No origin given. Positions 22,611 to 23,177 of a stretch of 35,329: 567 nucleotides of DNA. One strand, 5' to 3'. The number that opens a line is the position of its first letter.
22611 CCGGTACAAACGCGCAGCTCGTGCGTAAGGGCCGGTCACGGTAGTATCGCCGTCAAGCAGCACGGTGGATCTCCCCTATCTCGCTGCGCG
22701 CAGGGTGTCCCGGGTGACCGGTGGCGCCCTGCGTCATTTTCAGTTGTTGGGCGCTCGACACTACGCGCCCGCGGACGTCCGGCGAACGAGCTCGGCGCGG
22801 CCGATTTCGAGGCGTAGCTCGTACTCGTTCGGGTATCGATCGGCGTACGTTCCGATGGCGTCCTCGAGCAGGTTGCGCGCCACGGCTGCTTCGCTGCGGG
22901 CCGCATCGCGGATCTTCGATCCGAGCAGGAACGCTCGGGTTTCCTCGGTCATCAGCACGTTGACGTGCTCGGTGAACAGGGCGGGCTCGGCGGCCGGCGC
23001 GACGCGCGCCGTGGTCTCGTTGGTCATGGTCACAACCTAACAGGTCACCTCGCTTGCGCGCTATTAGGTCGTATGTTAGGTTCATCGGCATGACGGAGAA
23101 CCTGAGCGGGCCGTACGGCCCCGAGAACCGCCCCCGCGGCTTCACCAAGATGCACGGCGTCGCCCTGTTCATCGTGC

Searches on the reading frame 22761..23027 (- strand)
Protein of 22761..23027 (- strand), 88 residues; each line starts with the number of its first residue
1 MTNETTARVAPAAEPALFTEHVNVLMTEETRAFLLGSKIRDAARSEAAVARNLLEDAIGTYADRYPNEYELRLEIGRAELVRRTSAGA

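Call 14: search_protein_families(library=pfam, proteins=[window:22761-23027:-], max_evalue=0.01)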
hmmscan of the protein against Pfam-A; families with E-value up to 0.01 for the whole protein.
window:22761-23027:- (88 aa): 0 families

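Call 15: search_protein_families(library=phrogs, proteins=[window:22761-23027:-], max_evalue=0.001)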
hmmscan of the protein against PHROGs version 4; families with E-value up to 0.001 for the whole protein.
window:22761-23027:- (88 aa): 0 families

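Call 48: find_homologous_proteins(query=window:22764-23027:-, max_evalue=0.01)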
Query seq(88 aa) (88 aa): 37 proteins with E <= 0.01 among 49 candidates.
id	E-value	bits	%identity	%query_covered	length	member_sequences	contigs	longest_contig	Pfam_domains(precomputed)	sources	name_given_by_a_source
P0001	1.9e-47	176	100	100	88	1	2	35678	-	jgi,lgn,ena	-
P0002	1.2e-38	148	84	100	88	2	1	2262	-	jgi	jgi:hypothetical protein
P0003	1.4e-37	145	86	94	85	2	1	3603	-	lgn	-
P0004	2.2e-33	132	81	94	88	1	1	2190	-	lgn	-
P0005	1.5e-29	120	73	97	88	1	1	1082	-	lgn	-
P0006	5.5e-29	118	73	98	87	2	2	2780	-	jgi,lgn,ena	-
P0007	8.2e-28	114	71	94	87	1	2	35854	-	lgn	-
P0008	9.4e-28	114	72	98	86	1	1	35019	-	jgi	jgi:hypothetical protein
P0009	1.1e-27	114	73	94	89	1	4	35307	-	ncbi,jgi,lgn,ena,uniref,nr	ncbi:hypothetical protein [Brevundimonas sp.]|uniref:hypothetical protein n=1 Tax=Brevundimonas sp. 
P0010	1.5e-27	113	73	84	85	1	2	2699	-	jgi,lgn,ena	-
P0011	1.5e-27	113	72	94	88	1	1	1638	-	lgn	-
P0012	2.3e-27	113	73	94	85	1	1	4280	-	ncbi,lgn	-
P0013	3.2e-27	112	72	97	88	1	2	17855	-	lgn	-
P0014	4.2e-27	112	72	84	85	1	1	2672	-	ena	-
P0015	6.4e-27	111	68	97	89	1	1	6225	-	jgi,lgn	jgi:hypothetical protein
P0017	1.0e-26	111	72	94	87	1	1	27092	-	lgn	-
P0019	2.4e-26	109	69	97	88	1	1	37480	-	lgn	-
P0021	1.8e-25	107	66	100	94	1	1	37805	-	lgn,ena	-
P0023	5.0e-24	102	72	94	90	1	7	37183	-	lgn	-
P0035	1.2e-19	88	63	93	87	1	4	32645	-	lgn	-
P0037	1.4e-19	88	60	97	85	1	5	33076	-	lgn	-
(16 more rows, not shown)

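Call 49: find_encoding_contigs(protein=P0007, flank=10000, max_places=1)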
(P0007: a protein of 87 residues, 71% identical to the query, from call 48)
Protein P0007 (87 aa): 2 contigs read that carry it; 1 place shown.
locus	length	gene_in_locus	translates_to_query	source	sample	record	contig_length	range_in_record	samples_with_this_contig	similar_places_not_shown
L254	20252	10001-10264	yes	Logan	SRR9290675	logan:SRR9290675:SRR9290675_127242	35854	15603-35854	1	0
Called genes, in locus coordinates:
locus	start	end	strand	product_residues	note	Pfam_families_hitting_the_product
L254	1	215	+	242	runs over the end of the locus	-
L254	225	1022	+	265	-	-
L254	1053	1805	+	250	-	-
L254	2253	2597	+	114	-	-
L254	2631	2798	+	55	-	-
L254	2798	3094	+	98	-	-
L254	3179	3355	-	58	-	-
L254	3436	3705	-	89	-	-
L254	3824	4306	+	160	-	-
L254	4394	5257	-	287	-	PF05866:RusA (weak)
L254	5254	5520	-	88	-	-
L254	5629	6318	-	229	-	-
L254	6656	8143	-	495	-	-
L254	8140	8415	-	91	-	-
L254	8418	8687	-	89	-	-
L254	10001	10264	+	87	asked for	-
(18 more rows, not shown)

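Call 50: find_encoding_contigs(protein=P0008, flank=10000, max_places=1)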
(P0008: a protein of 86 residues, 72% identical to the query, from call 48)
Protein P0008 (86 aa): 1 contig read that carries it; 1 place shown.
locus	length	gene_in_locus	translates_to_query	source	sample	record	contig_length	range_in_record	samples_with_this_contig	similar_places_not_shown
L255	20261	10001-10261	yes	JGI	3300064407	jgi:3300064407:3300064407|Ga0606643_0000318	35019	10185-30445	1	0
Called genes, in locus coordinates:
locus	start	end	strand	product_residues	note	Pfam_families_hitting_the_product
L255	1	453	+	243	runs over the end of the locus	-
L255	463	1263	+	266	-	-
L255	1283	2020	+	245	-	-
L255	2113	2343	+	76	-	-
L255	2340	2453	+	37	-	-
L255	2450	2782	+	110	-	-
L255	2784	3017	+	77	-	PF16945:Phage_r1t_holin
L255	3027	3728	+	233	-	-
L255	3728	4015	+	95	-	-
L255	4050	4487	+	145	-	-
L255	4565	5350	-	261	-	-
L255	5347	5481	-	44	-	-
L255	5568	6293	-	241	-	-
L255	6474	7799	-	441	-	-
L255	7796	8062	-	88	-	-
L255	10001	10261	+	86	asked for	-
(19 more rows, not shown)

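Call 51: find_encoding_contigs(protein=P0019, flank=10000, max_places=1)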
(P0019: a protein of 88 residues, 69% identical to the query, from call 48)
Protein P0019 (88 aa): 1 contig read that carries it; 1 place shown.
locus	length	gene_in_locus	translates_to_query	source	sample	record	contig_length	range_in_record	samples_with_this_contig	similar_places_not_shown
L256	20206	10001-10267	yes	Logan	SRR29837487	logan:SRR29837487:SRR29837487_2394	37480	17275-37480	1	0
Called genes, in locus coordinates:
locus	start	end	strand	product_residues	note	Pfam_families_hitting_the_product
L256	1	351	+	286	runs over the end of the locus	-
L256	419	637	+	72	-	-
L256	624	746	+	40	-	-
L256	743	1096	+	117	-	-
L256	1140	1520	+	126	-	-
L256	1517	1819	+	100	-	-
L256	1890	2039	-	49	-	-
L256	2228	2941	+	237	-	-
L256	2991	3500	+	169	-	-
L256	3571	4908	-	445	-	PF03080:Neprosin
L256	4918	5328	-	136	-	-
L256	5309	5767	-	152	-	PF05866:RusA (weak)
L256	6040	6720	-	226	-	-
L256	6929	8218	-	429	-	-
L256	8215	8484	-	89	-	-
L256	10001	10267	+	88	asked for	-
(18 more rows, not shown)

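Call 52: find_encoding_contigs(protein=P0021, flank=10000, max_places=1)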
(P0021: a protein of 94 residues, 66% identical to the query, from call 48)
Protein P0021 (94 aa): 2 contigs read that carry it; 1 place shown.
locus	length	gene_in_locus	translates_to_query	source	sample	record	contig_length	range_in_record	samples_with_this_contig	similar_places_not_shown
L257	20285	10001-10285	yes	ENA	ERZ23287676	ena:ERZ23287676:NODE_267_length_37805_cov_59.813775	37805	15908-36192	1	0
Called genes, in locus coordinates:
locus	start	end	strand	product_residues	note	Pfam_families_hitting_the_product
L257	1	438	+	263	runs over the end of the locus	-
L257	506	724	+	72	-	-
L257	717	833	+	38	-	-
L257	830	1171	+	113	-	-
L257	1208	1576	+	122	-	-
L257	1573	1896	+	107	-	-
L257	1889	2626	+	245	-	-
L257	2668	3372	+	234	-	-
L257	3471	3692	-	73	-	-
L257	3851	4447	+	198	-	PF02037:SAP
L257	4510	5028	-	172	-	-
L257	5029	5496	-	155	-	-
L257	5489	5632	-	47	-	-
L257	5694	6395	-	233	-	-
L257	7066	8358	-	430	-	-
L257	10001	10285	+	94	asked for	-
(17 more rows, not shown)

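Call 53: find_encoding_contigs(protein=P0023, flank=10000, max_places=1)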
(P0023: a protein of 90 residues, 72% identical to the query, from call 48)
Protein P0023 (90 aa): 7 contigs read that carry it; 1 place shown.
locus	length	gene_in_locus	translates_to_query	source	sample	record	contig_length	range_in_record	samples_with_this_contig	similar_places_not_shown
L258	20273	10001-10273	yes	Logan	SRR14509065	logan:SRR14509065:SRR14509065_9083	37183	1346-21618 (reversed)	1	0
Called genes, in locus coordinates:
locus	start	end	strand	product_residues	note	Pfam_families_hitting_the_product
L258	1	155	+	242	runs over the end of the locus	-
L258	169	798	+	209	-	-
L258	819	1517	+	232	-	-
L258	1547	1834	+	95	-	-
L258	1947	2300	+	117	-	-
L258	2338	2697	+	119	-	-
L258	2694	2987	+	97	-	-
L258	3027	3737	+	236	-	-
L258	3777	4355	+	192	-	PF02037:SAP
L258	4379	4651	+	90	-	-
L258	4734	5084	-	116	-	-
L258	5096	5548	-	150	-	-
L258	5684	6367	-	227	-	-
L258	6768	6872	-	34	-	-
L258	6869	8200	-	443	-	-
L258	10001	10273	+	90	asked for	-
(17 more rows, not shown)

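Call 54: find_encoding_contigs(protein=P0035, flank=10000, max_places=1)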
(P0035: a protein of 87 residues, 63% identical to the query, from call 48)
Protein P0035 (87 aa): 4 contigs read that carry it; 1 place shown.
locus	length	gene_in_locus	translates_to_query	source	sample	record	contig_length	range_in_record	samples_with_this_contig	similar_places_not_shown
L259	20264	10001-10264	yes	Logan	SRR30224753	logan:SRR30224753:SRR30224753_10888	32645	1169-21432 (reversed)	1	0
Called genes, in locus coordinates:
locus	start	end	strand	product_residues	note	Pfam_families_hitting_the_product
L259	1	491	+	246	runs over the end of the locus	-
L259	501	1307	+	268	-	-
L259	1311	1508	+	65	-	-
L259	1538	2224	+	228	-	-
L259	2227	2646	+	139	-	-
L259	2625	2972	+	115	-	-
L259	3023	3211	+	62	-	-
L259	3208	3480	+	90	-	-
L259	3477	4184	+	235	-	-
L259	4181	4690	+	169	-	-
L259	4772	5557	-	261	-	PF05866:RusA (weak)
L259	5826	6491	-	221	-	-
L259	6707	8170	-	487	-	-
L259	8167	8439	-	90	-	-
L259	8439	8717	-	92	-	-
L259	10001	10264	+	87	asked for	-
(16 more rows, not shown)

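Call 55: find_encoding_contigs(protein=P0037, flank=10000, max_places=1)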
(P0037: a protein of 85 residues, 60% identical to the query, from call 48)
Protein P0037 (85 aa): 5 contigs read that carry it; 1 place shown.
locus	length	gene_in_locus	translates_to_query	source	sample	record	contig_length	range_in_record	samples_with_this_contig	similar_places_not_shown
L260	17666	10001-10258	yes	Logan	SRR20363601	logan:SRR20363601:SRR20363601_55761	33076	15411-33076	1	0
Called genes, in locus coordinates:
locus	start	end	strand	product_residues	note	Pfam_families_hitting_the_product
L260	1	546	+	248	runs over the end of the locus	-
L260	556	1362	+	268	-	-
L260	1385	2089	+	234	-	-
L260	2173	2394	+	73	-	-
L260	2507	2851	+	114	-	-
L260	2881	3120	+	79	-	PF16945:Phage_r1t_holin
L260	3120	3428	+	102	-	-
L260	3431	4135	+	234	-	-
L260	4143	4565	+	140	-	-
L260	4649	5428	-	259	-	PF05866:RusA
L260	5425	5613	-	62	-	-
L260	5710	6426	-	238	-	-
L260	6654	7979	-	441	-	-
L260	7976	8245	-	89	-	-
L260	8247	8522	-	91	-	-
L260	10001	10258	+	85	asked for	-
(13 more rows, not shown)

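Call 56: find_encoding_contigs(protein=P0017, flank=10000, max_places=1)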
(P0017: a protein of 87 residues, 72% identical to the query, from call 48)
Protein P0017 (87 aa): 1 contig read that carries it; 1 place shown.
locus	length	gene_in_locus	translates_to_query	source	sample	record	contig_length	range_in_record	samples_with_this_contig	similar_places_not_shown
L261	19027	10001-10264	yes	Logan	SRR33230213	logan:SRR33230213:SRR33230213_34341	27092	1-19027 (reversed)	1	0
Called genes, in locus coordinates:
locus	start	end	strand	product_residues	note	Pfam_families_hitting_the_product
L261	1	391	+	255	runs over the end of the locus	-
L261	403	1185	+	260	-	PF21722:Gly_rich_2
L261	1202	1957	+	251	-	-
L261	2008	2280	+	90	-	-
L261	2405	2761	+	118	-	-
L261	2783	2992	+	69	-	-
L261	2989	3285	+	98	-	-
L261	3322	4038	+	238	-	-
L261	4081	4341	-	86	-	-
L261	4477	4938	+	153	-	-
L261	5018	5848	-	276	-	PF05866:RusA (faint)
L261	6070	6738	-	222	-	-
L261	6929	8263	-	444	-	-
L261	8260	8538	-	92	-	-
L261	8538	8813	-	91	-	-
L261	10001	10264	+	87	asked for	-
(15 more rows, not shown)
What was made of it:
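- Gene content between the conserved promoters varies strongly among clade members (calls 49-56), as expected if repeats promote module exchange.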

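Call 61: search_solved_structures(query=A2, max_evalue=10, show_alignments=2)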
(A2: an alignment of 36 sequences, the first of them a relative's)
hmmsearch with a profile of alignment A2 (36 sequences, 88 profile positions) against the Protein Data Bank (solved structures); distinct sequences matched with E-value up to 10: 1.
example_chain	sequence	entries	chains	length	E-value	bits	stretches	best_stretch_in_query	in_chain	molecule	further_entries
3kh1_A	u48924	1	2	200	0.36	14.2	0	30-84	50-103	Predicted metal-dependent phosphohydrolase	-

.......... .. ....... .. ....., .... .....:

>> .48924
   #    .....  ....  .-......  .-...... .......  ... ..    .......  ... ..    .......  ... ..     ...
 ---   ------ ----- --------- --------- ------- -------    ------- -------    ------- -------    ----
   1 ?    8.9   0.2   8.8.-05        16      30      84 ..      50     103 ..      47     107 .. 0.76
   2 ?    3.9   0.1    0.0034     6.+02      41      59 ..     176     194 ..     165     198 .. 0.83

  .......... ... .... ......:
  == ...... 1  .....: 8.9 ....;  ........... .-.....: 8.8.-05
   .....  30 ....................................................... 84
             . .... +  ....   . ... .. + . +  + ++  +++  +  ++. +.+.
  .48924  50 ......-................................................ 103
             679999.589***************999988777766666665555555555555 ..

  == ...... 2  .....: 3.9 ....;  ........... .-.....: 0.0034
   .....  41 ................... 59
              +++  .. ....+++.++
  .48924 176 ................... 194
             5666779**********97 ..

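Call 62: search_protein_families(library=pfam, alignment_id=A2, max_evalue=1)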
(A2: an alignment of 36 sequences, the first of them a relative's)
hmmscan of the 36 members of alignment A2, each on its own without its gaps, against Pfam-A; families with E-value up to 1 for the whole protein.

A. member 1, P0001 (88 aa): 0 families

B. families by the number of members that match (of 36 scanned): 2 families
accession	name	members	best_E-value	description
PF13432.12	TPR_16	1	0.13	Tetratricopeptide repeat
PF00463.27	ICL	1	0.17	Isocitrate lyase family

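Call 67: predict_structure(alignment_id=A2)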
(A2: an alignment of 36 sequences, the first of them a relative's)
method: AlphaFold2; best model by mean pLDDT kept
length: 88 residues; sequences in the alignment: 36
mean_pLDDT: 82.7   pTM: 0.61
mean pLDDT of the five models: 82.7, 82.6, 82.0, 81.1, 80.6
residues with pLDDT >= 90: 48; 70-90: 15; 50-70: 20; < 50: 5
segments of 3 or more residues with pLDDT < 50: 20-22
pLDDT, mean of each block of 10 residues (from residue 1): 60 55 70 94 91 95 99 97 83
secondary structure, 60 per line:
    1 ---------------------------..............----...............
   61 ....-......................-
elements in order: H28-41 H46-64 H66-87
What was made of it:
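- On Ribbon-helix-helix (Arc/MetJ/CopG) superfamily, for p88: AF2 monomer: residues 1-27 coil, helices at 28-41 and 46-64 plus an extra helix at 66-87, pLDDT 82.7 (call 67).
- The AF2 model has helices at 28-41 and 46-64 after an unstructured N-terminal stretch (call 67).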

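Call 71: fold_search(model_id=the predicted structure, library=pdb)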
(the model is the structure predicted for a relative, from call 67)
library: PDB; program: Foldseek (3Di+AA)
matches with E <= 10: 12; with E <= 0.001: 0
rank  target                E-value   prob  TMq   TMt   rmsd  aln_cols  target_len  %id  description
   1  3no7_A                3.5e+00  0.28  0.43  0.59   2.6        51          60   20  Crystal structure of the centromere-binding protein ParB from plasmid pCXC100 (released 2010-12-22)
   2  7ycs_B                3.5e+00  0.18  0.43  0.42   5.1        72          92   21  Heterotetramer of Antitoxin PrpA together with Toxin PrpT from Pseudoalteromonas rubra (released 2022-09-21)
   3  6kyt_Q                4.1e+00  0.20  0.39  0.47  10.5        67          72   21  The structure of the M. tb toxin MazEF-mt1 complex (released 2020-08-05)
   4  6kyt_P                4.4e+00  0.18  0.41  0.50  10.3        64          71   19  The structure of the M. tb toxin MazEF-mt1 complex (released 2020-08-05)
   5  7ycs_D                5.8e+00  0.15  0.48  0.52   6.3        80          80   19  Heterotetramer of Antitoxin PrpA together with Toxin PrpT from Pseudoalteromonas rubra (released 2022-09-21)
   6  7dv2_A                6.3e+00  0.08  0.34  0.38   5.6        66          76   12  Structure of Sulfolobus solfataricus SegB-DNA complex (released 2021-12-22)
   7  8c24_E                7.2e+00  0.12  0.33  0.54   6.8        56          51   25  ParDE1 toxin-antitoxin complex from Mycobacterium tuberculosis (rv1960c-rv1959c) (released 2023-12-20)
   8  1q5v_C                7.8e+00  0.23  0.42  0.33   1.3        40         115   15  Apo-NikR (released 2003-09-30)
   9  2wvd_D                7.8e+00  0.12  0.44  0.29   3.5        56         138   14  Structural and mechanistic insights into Helicobacter pylori NikR function (released 2010-01-19)
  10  9hsa_MODEL_1_A        7.8e+00  0.04  0.28  0.24   8.9        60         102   27  Solution structure of X55, a computationally designed protein (released 2025-04-23)
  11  7vp3_C                8.3e+00  0.15  0.44  0.59   2.7        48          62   12  Structure of a transcription factor and DNA complex (released 2022-10-19)
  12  1zx3                  9.6e+00  0.04  0.38  0.39   4.4        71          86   15  Structure of NE0241 Protein of Unknown Function from Nitrosomonas europaea (released 2005-07-19)

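Call 92: search_protein_representatives(alignment_id=A2)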
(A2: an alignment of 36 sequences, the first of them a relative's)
Query: 36 sequences, 88 profile positions. Proteins with E-value up to 0.001 (for the whole library): 36; up to 1e-10: 6; up to 1e-30: 1. The best 36 are listed.
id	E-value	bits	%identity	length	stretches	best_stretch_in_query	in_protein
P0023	1.1e-35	137.6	-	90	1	1-87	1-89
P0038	3.3e-26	107.3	-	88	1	1-87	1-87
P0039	3.0e-22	94.6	-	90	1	1-85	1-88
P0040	6.9e-22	93.5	-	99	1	1-87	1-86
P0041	4.7e-20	87.6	-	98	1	8-87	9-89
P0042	2.0e-17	79.1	-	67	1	26-86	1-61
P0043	6.2e-09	51.9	-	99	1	15-86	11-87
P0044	5.3e-08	49.0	-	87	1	13-86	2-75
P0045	6.0e-08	48.8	-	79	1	4-47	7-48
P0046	7.9e-08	48.4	-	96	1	8-85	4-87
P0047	1.2e-07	47.9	-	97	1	10-86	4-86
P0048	3.4e-07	46.4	-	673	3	35-66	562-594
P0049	1.1e-06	44.7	-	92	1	19-86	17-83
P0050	1.9e-06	44.0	-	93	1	5-85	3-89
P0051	2.0e-06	43.9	-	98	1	2-84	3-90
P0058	1.9e-05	40.8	-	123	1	15-87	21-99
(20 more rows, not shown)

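Call 94: search_protein_families(library=pfam, alignment_id=A4, max_evalue=1)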
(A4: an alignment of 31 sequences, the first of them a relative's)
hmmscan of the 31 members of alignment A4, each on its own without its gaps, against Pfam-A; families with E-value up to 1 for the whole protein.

A. member 1, P0001 (88 aa): 0 families

B. families by the number of members that match (of 31 scanned): 10 families
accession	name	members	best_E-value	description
PF22691.2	Thiolase_C_1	1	0.0004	Thiolase C-terminal domain-like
PF21438.3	Sap1_N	1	0.0038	Switch activating protein 1, N-terminal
PF05724.17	TPMT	1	0.035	Thiopurine S-methyltransferase (TPMT)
PF12732.12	YtxH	1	0.089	YtxH-like protein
PF19790.4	DUF6274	1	0.09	Family of unknown function (DUF6274)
PF23116.1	HHD_RTEL1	1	0.14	RTEL1, HHD domain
PF10507.14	TMEM65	1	0.15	Transmembrane protein 65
PF00765.23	Autoind_synth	1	0.17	Autoinducer synthase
PF24926.1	ACT_ACR9_C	1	0.21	ACT domain-containing protein ACR9, C-terminal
PF16958.10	PRP9_N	1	0.21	Pre-mRNA-splicing factor PRP9 N-terminus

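Call 95: search_solved_structures(query=A4, max_evalue=10, show_alignments=0)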
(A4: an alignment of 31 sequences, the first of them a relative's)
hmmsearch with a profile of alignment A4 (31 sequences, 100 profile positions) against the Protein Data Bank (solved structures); distinct sequences matched with E-value up to 10: 0.
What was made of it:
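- On Ribbon-helix-helix (Arc/MetJ/CopG) superfamily, for p88: No PDB sequence hit (calls 14, 61, 62, 94, 95).
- RHH assignment of p88: no Pfam or PDB sequence hit (calls 61, 62, 94, 95). No DNA-binding protein is securely identified (calls 61, 62, 94, 95).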

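Call 96: find_encoding_contigs(protein=P0058, flank=8000, max_places=1)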
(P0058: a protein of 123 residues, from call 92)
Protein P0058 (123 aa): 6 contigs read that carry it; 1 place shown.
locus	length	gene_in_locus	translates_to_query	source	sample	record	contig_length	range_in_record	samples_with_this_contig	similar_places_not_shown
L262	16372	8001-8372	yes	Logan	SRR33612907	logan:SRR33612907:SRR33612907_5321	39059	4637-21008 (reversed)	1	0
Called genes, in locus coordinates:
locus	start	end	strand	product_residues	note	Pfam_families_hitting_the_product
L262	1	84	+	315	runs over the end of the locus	PF03080:Neprosin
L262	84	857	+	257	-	-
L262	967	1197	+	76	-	-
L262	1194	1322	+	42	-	-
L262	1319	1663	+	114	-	-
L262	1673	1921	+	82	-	PF16945:Phage_r1t_holin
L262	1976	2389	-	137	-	-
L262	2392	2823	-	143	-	-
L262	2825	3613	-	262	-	-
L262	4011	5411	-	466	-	-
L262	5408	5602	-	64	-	-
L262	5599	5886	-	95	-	-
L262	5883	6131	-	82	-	-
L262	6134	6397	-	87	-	-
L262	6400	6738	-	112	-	-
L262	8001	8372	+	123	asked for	-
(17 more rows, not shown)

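Call 97: find_encoding_contigs(protein=P0046, flank=8000, max_places=1)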
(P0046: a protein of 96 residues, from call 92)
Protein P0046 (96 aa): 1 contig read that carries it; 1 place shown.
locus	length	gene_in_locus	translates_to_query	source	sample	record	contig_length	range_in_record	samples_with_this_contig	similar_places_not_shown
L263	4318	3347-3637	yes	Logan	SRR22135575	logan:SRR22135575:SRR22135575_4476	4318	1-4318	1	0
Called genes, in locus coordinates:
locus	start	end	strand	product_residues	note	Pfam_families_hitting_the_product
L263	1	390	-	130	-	?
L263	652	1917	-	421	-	-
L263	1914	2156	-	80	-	-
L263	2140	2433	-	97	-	-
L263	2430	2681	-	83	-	-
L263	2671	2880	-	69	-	-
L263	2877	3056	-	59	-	-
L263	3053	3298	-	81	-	-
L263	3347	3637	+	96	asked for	-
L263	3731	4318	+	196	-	?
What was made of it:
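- p88 homologues (37 close, about 30 remote) are always small proteins encoded at the divergent control region upstream of Prim-Pol (calls 48-56, 92, 96-97).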

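Call 103: fold_search(model_id=the predicted structure, library=viral)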
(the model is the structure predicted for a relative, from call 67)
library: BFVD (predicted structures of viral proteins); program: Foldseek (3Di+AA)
matches with E <= 10: 37; with E <= 0.001: 0
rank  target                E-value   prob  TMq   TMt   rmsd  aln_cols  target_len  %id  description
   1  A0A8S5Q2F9            1.4e+00  0.51  0.44  0.45   4.1        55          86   18  Ribbon-helix-helix protein CopG domain-containing protein [Siphoviridae sp. ctVif31]
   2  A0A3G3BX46            1.6e+00  0.57  0.47  0.65   2.3        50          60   10  (no name in the UniProt tables at hand)
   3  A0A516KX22            1.6e+00  0.51  0.44  0.67   3.2        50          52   18  (no name in the UniProt tables at hand)
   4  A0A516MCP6            1.6e+00  0.28  0.46  0.44   7.6        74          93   19  (no name in the UniProt tables at hand)
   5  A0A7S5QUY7            2.2e+00  0.44  0.51  0.55   8.9        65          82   18  (no name in the UniProt tables at hand)
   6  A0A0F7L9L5            3.1e+00  0.23  0.36  0.39   6.1        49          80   18  Uncharacterized protein [uncultured marine virus]
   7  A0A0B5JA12            3.1e+00  0.06  0.26  0.19  16.3        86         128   17  Uncharacterized protein [Pandoravirus inopinatum]
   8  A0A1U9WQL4            3.3e+00  0.30  0.40  0.55   1.9        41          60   15  Uncharacterized protein [Geobacillus phage TP-84]
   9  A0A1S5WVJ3            3.3e+00  0.23  0.51  0.59   5.4        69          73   13  (no name in the UniProt tables at hand)
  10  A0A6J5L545            3.6e+00  0.03  0.16  0.19  12.3        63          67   17  Uncharacterized protein [uncultured Caudovirales phage]
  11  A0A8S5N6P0            4.1e+00  0.08  0.31  0.13  17.0        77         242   10  Helix-turn-helix domain protein [Myoviridae sp. ctsip2]
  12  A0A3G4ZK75            5.1e+00  0.03  0.20  0.19  14.1        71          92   15  Uncharacterized protein [Terrestrivirus sp.]
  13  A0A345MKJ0            5.5e+00  0.14  0.42  0.31   6.0        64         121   19  (no name in the UniProt tables at hand)
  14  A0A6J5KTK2            5.5e+00  0.06  0.28  0.35  13.1        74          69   19  Uncharacterized protein [uncultured Caudovirales phage]
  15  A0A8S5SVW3            5.5e+00  0.05  0.25  0.30  11.6        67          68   13  Uncharacterized protein [Siphoviridae sp. ctqPo10]
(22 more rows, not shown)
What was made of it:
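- On Ribbon-helix-helix (Arc/MetJ/CopG) superfamily, for p88: The top Foldseek hits are RHH proteins, but E is 1.4-3.5 (calls 71, 103).
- The top weak Foldseek hits are almost all RHH proteins (calls 71, 103). All Foldseek E-values exceed 1 (calls 71, 103).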
